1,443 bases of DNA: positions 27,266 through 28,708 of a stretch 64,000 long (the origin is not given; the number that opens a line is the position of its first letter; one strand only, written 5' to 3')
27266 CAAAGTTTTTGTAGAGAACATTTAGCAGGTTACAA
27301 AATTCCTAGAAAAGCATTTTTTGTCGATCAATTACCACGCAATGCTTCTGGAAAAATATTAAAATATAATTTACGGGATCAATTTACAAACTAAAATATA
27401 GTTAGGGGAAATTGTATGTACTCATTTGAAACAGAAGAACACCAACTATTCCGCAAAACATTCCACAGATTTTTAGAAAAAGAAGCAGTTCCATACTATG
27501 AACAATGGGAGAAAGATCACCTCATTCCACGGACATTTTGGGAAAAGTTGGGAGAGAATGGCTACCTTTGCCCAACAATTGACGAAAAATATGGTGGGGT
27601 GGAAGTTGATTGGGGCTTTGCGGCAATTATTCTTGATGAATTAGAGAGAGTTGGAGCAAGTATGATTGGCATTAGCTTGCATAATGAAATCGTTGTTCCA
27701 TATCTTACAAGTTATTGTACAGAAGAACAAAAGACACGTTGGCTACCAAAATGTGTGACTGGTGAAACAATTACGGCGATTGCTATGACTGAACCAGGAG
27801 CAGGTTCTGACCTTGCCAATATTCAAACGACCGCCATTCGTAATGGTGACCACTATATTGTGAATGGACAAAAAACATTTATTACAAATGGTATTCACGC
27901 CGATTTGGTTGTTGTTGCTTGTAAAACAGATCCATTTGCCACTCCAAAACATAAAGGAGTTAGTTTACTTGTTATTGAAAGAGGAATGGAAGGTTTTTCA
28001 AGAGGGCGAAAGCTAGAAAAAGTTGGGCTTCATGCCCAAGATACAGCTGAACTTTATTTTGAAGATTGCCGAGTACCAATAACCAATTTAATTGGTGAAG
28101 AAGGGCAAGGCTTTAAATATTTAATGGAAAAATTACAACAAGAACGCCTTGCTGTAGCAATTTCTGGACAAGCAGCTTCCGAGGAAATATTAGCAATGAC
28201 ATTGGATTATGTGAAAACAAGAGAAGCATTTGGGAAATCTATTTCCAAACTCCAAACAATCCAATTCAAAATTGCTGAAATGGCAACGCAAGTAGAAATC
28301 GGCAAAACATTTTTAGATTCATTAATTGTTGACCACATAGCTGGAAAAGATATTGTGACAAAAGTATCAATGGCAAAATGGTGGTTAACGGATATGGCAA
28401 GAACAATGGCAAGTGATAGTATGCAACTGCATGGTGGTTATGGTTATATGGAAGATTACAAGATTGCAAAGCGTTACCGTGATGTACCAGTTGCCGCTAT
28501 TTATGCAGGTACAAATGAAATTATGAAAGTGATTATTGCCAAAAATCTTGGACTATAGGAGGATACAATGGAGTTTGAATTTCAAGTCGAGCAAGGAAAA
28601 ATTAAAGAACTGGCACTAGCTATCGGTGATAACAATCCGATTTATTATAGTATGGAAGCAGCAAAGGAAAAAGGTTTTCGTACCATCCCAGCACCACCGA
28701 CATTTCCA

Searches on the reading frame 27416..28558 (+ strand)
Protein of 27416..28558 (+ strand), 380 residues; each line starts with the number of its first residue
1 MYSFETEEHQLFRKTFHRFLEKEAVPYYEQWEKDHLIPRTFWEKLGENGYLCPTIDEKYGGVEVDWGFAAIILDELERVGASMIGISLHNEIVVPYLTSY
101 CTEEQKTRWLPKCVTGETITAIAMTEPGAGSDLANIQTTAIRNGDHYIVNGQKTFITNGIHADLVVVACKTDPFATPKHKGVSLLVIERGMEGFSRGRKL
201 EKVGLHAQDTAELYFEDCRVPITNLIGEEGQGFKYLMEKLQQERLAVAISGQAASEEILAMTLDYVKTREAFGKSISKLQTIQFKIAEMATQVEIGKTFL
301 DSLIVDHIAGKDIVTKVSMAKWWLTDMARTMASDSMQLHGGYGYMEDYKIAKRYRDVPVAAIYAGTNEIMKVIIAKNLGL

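Call 13: search_protein_families(library=pfam, proteins=[window:27416-28558:+], max_evalue=0.00001)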
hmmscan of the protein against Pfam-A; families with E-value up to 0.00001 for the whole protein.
window:27416-28558:+ (380 aa): 4 families
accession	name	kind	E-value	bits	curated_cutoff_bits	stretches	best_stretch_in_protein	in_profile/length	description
PF00441.29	Acyl-CoA_dh_1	-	3e-39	135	22.4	1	230-378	1-149/150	Acyl-CoA dehydrogenase, C-terminal domain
PF02771.21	Acyl-CoA_dh_N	-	2.4e-32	112.1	22.9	1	6-117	1-113/113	Acyl-CoA dehydrogenase, N-terminal domain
PF02770.24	Acyl-CoA_dh_M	-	4.8e-28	97.6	33.3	1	121-218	1-97/97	Acyl-CoA dehydrogenase, middle domain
PF08028.16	Acyl-CoA_dh_2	-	5.5e-14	53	22.7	1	256-367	12-133/134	Acyl-CoA dehydrogenase, C-terminal domain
